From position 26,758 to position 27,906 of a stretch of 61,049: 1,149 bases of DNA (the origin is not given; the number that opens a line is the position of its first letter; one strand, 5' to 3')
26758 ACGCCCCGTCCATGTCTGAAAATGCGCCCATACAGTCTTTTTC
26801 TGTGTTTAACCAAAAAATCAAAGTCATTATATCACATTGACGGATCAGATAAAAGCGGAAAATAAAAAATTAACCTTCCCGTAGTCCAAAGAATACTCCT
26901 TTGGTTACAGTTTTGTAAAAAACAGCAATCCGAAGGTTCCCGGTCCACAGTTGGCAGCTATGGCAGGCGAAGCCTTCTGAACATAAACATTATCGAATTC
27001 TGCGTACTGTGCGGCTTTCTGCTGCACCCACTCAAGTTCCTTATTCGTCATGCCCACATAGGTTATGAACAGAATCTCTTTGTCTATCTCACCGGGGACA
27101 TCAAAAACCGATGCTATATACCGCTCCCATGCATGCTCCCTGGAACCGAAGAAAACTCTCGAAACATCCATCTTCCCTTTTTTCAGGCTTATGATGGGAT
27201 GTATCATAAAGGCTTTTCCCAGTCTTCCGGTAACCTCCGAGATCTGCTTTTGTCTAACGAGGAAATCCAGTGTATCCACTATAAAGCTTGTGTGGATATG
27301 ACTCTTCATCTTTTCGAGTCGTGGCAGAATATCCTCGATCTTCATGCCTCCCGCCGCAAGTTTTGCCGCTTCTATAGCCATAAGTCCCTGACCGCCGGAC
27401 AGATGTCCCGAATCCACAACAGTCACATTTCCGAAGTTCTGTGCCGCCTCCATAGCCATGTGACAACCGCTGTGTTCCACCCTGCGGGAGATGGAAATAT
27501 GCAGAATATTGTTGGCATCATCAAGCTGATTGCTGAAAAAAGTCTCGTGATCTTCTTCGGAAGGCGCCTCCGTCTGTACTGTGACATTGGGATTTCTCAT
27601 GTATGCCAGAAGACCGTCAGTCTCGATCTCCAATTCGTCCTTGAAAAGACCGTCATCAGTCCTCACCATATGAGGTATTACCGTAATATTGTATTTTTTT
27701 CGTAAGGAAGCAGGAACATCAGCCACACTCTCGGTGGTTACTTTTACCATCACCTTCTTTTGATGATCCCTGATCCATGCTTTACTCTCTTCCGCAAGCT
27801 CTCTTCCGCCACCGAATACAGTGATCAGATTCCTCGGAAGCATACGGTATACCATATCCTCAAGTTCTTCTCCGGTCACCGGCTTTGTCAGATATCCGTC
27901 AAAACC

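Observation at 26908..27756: DegV (FakB-type fatty-acid-binding) domain fused to the C-terminus of a hybrid histidine kinase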

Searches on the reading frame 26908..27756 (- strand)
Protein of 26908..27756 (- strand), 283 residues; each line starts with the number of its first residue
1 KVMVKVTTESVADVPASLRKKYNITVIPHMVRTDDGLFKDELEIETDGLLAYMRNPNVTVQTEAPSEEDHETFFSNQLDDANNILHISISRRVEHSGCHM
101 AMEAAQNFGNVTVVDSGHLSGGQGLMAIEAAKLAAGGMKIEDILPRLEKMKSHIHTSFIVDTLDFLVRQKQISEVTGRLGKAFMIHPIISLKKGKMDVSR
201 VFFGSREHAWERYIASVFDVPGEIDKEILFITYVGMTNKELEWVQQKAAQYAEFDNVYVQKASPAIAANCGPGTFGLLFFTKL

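Call 4: search_protein_families(library=ncbifam, proteins=[window:26908-27756:-], max_evalue=0.01)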
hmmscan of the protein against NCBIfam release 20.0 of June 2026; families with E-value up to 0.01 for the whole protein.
window:26908-27756:- (283 aa): 2 families
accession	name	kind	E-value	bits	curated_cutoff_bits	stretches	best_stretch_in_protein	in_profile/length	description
TIGR00762.1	DegV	domain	1.4e-52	178.6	99.7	1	4-279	1-275/276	DegV family EDD domain-containing protein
NF038249.1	fatty_FakB1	equivalog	7.9e-20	71.1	350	1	4-282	3-282/286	fatty acid kinase binding subunit FakB1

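Call 11: search_solved_structures(query=window:26908-27756:-, max_evalue=0.001, show_alignments=3)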
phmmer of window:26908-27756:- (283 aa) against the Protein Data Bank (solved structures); distinct sequences matched with E-value up to 0.001: 21.
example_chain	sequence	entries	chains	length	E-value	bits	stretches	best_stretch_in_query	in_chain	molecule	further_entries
2dt8_A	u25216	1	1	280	3.9e-27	98.4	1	4-279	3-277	DegV family protein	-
1pzx_A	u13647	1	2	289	4.9e-18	68.6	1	4-282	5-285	Hypothetical protein APC36103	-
6dj6_A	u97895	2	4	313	1.8e-15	60.2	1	3-197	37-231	Fatty Acid Kinase (Fak) B2 protein (SPR1019)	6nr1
4x9x_A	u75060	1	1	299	2.2e-15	59.9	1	6-280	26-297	DegV domain-containing protein MW1315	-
2g7z_A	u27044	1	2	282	8.8e-15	57.9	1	4-278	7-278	conserved hypothetical protein SPy1493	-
1vpv_A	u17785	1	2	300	1.3e-14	57.4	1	3-277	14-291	UPF0230 protein TM1468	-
1mgp_A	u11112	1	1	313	1.5e-14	57.2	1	3-277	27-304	Hypothetical protein TM841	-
7w7h_E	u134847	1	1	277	1.6e-14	57.1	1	4-214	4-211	Uncharacterized protein conserved in bacteria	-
3fys_A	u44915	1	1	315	2.3e-12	50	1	4-277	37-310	Protein degV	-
6mh9_A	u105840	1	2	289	7.4e-10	41.8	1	4-279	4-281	Fatty Acid Kinase (Fak) B1 protein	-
7sg3_A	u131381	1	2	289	1e-09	41.3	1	4-279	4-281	Fatty Acid Kinase B1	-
6nyu_A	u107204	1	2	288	1.1e-09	41.2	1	4-279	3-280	DegV domain-containing protein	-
5woo_A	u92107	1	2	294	1.9e-09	40.4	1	4-279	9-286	EDD domain protein, DegV family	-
6alw_A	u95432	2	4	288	2e-09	40.3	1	4-279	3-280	EDD domain protein, DegV family | Fatty acid Kinase (Fak) B1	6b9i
5uto_A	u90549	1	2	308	2.2e-09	40.2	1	4-279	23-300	EDD domain protein, DegV family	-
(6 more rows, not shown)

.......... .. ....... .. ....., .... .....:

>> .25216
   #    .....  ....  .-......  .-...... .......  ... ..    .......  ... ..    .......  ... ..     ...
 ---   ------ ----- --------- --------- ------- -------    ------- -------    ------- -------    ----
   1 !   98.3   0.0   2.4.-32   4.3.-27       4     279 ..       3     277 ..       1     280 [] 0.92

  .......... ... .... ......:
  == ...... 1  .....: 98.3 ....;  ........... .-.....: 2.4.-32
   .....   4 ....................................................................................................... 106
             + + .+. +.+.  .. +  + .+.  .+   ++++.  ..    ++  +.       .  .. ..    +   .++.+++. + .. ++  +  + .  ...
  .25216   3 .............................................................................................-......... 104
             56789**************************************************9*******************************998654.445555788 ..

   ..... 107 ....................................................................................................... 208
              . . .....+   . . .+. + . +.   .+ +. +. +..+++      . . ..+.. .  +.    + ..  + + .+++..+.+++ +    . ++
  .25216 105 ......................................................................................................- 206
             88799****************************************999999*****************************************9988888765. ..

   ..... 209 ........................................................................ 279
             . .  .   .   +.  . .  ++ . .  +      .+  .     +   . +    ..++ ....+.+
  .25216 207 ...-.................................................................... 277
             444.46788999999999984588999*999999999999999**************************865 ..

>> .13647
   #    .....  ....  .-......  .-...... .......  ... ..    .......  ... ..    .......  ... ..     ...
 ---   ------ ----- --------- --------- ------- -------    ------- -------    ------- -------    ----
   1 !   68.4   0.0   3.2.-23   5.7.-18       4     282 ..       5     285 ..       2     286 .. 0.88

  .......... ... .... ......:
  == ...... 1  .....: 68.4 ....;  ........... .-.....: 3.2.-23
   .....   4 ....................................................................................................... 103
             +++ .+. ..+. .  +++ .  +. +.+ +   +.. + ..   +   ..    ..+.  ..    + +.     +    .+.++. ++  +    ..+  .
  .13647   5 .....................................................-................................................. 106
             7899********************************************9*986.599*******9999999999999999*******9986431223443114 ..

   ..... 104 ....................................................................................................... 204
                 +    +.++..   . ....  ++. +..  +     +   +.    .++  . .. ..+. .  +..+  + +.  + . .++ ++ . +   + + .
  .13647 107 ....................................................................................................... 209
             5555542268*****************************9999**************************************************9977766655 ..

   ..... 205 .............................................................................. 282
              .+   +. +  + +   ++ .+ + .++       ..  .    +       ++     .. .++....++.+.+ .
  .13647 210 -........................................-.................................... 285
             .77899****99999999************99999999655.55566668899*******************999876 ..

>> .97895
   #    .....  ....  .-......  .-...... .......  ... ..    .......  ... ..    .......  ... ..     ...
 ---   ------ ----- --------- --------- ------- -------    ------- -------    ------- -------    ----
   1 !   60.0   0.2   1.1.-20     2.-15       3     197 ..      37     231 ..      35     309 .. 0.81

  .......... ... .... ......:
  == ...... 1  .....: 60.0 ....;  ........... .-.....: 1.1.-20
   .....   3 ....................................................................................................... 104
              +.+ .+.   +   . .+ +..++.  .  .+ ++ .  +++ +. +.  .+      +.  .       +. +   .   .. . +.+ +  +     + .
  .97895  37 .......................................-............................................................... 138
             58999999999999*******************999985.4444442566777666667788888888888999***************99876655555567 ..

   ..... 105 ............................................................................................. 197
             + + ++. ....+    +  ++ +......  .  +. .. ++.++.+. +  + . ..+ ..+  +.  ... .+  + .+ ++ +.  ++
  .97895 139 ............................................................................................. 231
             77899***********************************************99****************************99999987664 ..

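Call 29: search_protein_representatives(protein=window:26908-27756:-)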
Query: 283 residues. Proteins with E-value up to 0.001 (for the whole library): 7285; up to 1e-10: 2454; up to 1e-30: 219. The best 150 are listed.
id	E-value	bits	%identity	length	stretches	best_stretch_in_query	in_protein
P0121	1.9e-101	355.2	57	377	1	3-281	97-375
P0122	3.4e-84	298.6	48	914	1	4-282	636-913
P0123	3.4e-74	265.9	49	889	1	4-281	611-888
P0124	5.6e-74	265.1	44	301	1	4-282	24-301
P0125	3.6e-70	252.6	43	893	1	1-279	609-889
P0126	4.9e-68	245.6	41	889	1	2-282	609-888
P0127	7.9e-67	241.7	42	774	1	4-280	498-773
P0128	2.0e-65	237.1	42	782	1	2-280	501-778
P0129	1.3e-64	234.4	42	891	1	3-280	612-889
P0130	8.9e-63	228.4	40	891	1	2-282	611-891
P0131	9.8e-63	228.3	39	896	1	1-279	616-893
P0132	1.9e-62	227.4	40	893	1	4-280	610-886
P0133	4.0e-62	226.3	42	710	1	1-280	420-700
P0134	5.7e-62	225.8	41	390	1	4-281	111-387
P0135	1.1e-61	224.8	40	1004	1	3-282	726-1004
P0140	5.4e-55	202.9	39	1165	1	4-279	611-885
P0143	2.6e-54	200.7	36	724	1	2-281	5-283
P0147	7.1e-53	195.9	38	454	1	2-280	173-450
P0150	2.3e-52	194.3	36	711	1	1-282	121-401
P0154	6.7e-51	189.5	40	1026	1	3-281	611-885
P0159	7.9e-50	186.0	34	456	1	2-280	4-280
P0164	1.1e-48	182.2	33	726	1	2-281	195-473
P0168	1.1e-47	178.9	38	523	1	3-282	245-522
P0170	2.4e-47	177.8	35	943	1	1-281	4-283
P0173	3.5e-47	177.3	37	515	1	30-282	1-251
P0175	4.9e-47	176.8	32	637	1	3-282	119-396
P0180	6.3e-46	173.2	34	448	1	2-282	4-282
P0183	1.0e-45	172.5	35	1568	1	5-280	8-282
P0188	3.9e-45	170.6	32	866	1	4-281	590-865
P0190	5.4e-45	170.1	33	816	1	4-282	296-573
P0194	2.7e-44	167.8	34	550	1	4-281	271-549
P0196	5.6e-44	166.8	33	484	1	5-280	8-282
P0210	1.5e-42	162.1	32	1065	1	4-281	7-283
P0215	7.6e-42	159.8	33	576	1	4-281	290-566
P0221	6.0e-41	156.9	35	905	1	5-281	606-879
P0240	8.7e-39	149.8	32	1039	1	4-282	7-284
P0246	4.6e-38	147.4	31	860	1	4-281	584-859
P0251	1.6e-37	145.6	31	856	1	7-282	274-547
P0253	2.2e-37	145.1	30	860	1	4-281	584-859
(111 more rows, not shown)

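Call 30: search_protein_families(library=pfam, proteins=[P0140, P0135, P0134, P0168, P0143, P0170, P0183, P0150, P0190, P0127], max_evalue=0.0001)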
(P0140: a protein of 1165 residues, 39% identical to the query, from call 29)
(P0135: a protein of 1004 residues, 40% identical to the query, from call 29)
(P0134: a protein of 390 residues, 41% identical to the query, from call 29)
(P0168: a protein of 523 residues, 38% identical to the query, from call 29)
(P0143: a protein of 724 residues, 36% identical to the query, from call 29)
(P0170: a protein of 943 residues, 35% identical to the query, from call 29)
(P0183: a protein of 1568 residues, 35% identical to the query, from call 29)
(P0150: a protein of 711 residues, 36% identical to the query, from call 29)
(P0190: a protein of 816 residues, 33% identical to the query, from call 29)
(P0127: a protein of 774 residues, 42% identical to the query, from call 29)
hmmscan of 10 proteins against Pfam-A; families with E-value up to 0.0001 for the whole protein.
P0140 (1165 aa): 5 families
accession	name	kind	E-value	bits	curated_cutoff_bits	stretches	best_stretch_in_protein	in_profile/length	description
PF02645.21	DegV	-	6.8e-43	147.4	27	1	611-885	2-277/280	Uncharacterised protein, DegV family COG1307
PF02518.31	HATPase_c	-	8.9e-27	94.2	26.4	1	314-427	1-108/111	Histidine kinase-, DNA gyrase B-, and HSP90-like ATPase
PF00072.30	Response_reg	-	4.9e-22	78.6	30.2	1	464-574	1-107/111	Response regulator receiver domain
PF00512.31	HisKA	-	1.1e-16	61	26.9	1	202-267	1-66/66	His Kinase A (phospho-acceptor) domain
PF01627.28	Hpt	-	2e-06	28.4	24.6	1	998-1065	3-73/84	Hpt domain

P0135 (1004 aa): 4 families
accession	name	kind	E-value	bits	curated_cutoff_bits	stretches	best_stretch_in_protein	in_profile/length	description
PF02645.21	DegV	-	2.1e-47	162.2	27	1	729-1003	4-279/280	Uncharacterised protein, DegV family COG1307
PF02518.31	HATPase_c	-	3.8e-27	95.3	26.4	1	428-544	1-109/111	Histidine kinase-, DNA gyrase B-, and HSP90-like ATPase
PF00072.30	Response_reg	-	9.1e-23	81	30.2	1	580-692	1-109/111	Response regulator receiver domain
PF00512.31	HisKA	-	2.3e-16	60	26.9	1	317-381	2-66/66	His Kinase A (phospho-acceptor) domain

P0134 (390 aa): 2 families
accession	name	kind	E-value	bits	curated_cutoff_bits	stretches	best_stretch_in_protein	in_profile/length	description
PF02645.21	DegV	-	8.4e-42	143.9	27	1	111-387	2-279/280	Uncharacterised protein, DegV family COG1307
PF00072.30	Response_reg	-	7e-11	42.7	30.2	1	2-73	42-109/111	Response regulator receiver domain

P0168 (523 aa): 4 families
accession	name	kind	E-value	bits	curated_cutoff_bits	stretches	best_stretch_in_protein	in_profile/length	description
PF02645.21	DegV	-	1.7e-35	123.2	27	1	246-521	2-279/280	Uncharacterised protein, DegV family COG1307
PF00072.30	Response_reg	-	7.2e-22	78.1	30.2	1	101-210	1-106/111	Response regulator receiver domain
PF02518.31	HATPase_c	-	4.9e-12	46.7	26.4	1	2-65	48-109/111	Histidine kinase-, DNA gyrase B-, and HSP90-like ATPase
PF13684.11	FakA-like_C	-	9.7e-06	25.5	23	1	320-391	44-113/216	Fatty acid kinase subunit A-like, C-terminal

P0143 (724 aa): 3 families
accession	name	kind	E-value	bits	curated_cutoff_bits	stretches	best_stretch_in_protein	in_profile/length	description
PF02645.21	DegV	-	4.9e-42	144.6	27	1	8-282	3-278/280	Uncharacterised protein, DegV family COG1307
PF02518.31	HATPase_c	-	5.9e-25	88.3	26.4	1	618-720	1-97/111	Histidine kinase-, DNA gyrase B-, and HSP90-like ATPase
PF00512.31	HisKA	-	1.8e-18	66.8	26.9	1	505-571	1-66/66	His Kinase A (phospho-acceptor) domain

P0170 (943 aa): 4 families
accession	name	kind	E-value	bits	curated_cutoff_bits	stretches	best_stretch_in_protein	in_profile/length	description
PF02645.21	DegV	-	2.7e-32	112.7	27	1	7-282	2-278/280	Uncharacterised protein, DegV family COG1307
PF02518.31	HATPase_c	-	1.9e-25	89.9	26.4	1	504-618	1-109/111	Histidine kinase-, DNA gyrase B-, and HSP90-like ATPase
PF00072.30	Response_reg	-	1.4e-23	83.6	30.2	1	655-767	2-110/111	Response regulator receiver domain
PF00512.31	HisKA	-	8.7e-19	67.8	26.9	1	392-457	1-66/66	His Kinase A (phospho-acceptor) domain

P0183 (1568 aa): 7 families
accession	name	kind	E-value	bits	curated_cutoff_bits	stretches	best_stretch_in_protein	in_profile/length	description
PF02645.21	DegV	-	7.6e-40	137.4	27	1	8-283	3-279/280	Uncharacterised protein, DegV family COG1307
PF02743.24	dCache_1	-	1.2e-31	110.5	45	2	782-902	65-195/240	Cache domain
PF00072.30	Response_reg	-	1.9e-25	89.6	30.2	1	1274-1385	2-110/111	Response regulator receiver domain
PF02518.31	HATPase_c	-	1.3e-21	77.5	26.4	1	1125-1238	1-108/111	Histidine kinase-, DNA gyrase B-, and HSP90-like ATPase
PF00512.31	HisKA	-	6.3e-19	68.2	26.9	1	1013-1078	1-66/66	His Kinase A (phospho-acceptor) domain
PF22673.2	MCP-like_PDC_1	-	2.4e-13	51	27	1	766-873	15-113/113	Methyl-accepting chemotaxis protein-like, first PDC sensor domain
PF01627.28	Hpt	-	4.1e-08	33.8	24.6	1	1479-1558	1-80/84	Hpt domain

P0150 (711 aa): 3 families
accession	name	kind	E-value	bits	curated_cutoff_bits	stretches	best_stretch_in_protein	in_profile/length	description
PF02645.21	DegV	-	4.2e-38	131.7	27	1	126-400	4-279/280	Uncharacterised protein, DegV family COG1307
PF00072.30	Response_reg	-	4.6e-14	53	30.2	1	7-89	31-109/111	Response regulator receiver domain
PF01627.28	Hpt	-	1e-06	29.3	24.6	1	543-606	2-68/84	Hpt domain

P0190 (816 aa): 3 families
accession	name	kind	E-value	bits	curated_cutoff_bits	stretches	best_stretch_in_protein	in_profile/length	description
PF02645.21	DegV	-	2.6e-42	145.5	27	1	297-571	3-278/280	Uncharacterised protein, DegV family COG1307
PF02518.31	HATPase_c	-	1.8e-22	80.3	26.4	1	143-254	1-108/111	Histidine kinase-, DNA gyrase B-, and HSP90-like ATPase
PF01627.28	Hpt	-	1.7e-08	35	24.6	1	647-719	2-77/84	Hpt domain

P0127 (774 aa): 4 families
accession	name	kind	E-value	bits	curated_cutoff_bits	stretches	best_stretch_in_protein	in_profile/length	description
PF02645.21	DegV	-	2.1e-38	132.7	27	1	498-773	2-278/280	Uncharacterised protein, DegV family COG1307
PF02518.31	HATPase_c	-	6.7e-27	94.6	26.4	1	199-314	1-110/111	Histidine kinase-, DNA gyrase B-, and HSP90-like ATPase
PF00072.30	Response_reg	-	2.5e-22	79.6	30.2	1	349-461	1-109/111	Response regulator receiver domain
PF00512.31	HisKA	-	8.8e-17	61.4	26.9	1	88-152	2-66/66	His Kinase A (phospho-acceptor) domain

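Call 31: search_protein_families(library=pfam, proteins=[P0210, P0240, P0164, P0175, P0251, P0147, P0194, P0154, P0159, P0215], max_evalue=0.0001)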
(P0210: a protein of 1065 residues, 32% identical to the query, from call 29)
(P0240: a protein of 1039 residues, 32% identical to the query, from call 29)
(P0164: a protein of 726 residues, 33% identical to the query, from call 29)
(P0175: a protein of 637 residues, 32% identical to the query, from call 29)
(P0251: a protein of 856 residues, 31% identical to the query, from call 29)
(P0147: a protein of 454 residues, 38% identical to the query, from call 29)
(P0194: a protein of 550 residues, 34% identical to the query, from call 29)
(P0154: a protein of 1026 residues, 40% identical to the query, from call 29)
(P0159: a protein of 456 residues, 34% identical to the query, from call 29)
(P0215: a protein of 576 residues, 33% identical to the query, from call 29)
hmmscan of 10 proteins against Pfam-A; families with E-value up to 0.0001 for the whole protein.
P0210 (1065 aa): 5 families
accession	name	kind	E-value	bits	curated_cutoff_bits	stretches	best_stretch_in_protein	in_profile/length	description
PF02645.21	DegV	-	3.8e-30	105.6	27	1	7-284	2-280/280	Uncharacterised protein, DegV family COG1307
PF02518.31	HATPase_c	-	7.2e-29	100.9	26.4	1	616-731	1-110/111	Histidine kinase-, DNA gyrase B-, and HSP90-like ATPase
PF00072.30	Response_reg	-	2e-23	83.1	30.2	1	767-879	2-110/111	Response regulator receiver domain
PF00512.31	HisKA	-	2.6e-20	72.7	26.9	1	503-569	1-66/66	His Kinase A (phospho-acceptor) domain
PF01627.28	Hpt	-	2.8e-05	24.7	24.6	1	993-1054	17-74/84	Hpt domain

P0240 (1039 aa): 5 families
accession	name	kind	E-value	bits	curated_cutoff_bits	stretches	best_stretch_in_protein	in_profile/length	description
PF02645.21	DegV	-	1.6e-39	136.4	27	1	8-281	3-277/280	Uncharacterised protein, DegV family COG1307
PF02518.31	HATPase_c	-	1.7e-26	93.2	26.4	1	621-735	1-109/111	Histidine kinase-, DNA gyrase B-, and HSP90-like ATPase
PF00072.30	Response_reg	-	2.9e-26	92.3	30.2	1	772-884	2-110/111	Response regulator receiver domain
PF00512.31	HisKA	-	1.6e-18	66.9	26.9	1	508-574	1-66/66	His Kinase A (phospho-acceptor) domain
PF01627.28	Hpt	-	1.2e-05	25.9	24.6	1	962-1025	14-77/84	Hpt domain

P0164 (726 aa): 3 families
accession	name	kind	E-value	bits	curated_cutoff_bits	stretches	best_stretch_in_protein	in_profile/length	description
PF02645.21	DegV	-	1.2e-36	126.9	27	1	197-473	2-279/280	Uncharacterised protein, DegV family COG1307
PF00072.30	Response_reg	-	2e-22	79.9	30.2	1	50-163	1-110/111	Response regulator receiver domain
PF01627.28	Hpt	-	1.7e-07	31.8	24.6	1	559-618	3-62/84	Hpt domain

P0175 (637 aa): 3 families
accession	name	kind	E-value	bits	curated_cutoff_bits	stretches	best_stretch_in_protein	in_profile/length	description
PF02645.21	DegV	-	5.1e-33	115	27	1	124-394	6-278/280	Uncharacterised protein, DegV family COG1307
PF00072.30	Response_reg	-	3e-15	56.8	30.2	1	2-86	30-110/111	Response regulator receiver domain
PF01627.28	Hpt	-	6.9e-07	29.9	24.6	1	468-528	2-66/84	Hpt domain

P0251 (856 aa): 4 families
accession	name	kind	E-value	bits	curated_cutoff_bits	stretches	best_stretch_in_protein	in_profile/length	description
PF02645.21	DegV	-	8e-30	104.5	27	1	277-546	8-279/280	Uncharacterised protein, DegV family COG1307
PF00072.30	Response_reg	-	5.2e-22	78.6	30.2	1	124-236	1-109/111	Response regulator receiver domain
PF02518.31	HATPase_c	-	1.4e-19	71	26.4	1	14-88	35-107/111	Histidine kinase-, DNA gyrase B-, and HSP90-like ATPase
PF01627.28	Hpt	-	3.2e-05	24.5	24.6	1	650-711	2-63/84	Hpt domain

P0147 (454 aa): 2 families
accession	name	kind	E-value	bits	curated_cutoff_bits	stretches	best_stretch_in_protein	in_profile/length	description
PF00072.30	Response_reg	-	5.7e-23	81.6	30.2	1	27-139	1-109/111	Response regulator receiver domain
PF02645.21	DegV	-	2.8e-19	70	27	1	175-329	2-159/280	Uncharacterised protein, DegV family COG1307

P0194 (550 aa): 2 families
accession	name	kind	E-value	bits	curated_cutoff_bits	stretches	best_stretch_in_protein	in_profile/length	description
PF02645.21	DegV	-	2.1e-39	136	27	1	271-549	2-279/280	Uncharacterised protein, DegV family COG1307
PF02518.31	HATPase_c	-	2.8e-15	57.2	26.4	1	2-102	13-109/111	Histidine kinase-, DNA gyrase B-, and HSP90-like ATPase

P0154 (1026 aa): 5 families
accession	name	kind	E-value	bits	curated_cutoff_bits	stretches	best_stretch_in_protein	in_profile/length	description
PF02645.21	DegV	-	1.3e-38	133.4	27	1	612-883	2-277/280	Uncharacterised protein, DegV family COG1307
PF02518.31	HATPase_c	-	1.5e-27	96.6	26.4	1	316-428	1-107/111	Histidine kinase-, DNA gyrase B-, and HSP90-like ATPase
PF00072.30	Response_reg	-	2e-23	83.1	30.2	1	465-578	1-110/111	Response regulator receiver domain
PF00512.31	HisKA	-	3e-18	66.1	26.9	1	203-269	1-66/66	His Kinase A (phospho-acceptor) domain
PF01627.28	Hpt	-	3.5e-07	30.8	24.6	1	962-1018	3-59/84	Hpt domain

P0159 (456 aa): 1 family
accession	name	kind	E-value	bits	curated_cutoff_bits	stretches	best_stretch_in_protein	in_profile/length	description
PF02645.21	DegV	-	3e-33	115.8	27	1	6-279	2-277/280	Uncharacterised protein, DegV family COG1307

P0215 (576 aa): 3 families
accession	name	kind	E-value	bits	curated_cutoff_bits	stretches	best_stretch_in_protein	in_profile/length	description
PF02645.21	DegV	-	5.7e-35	121.4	27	1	289-566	1-279/280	Uncharacterised protein, DegV family COG1307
PF00072.30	Response_reg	-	8e-23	81.2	30.2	1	138-250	1-109/111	Response regulator receiver domain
PF02518.31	HATPase_c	-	2.5e-20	73.4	26.4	1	1-104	12-110/111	Histidine kinase-, DNA gyrase B-, and HSP90-like ATPase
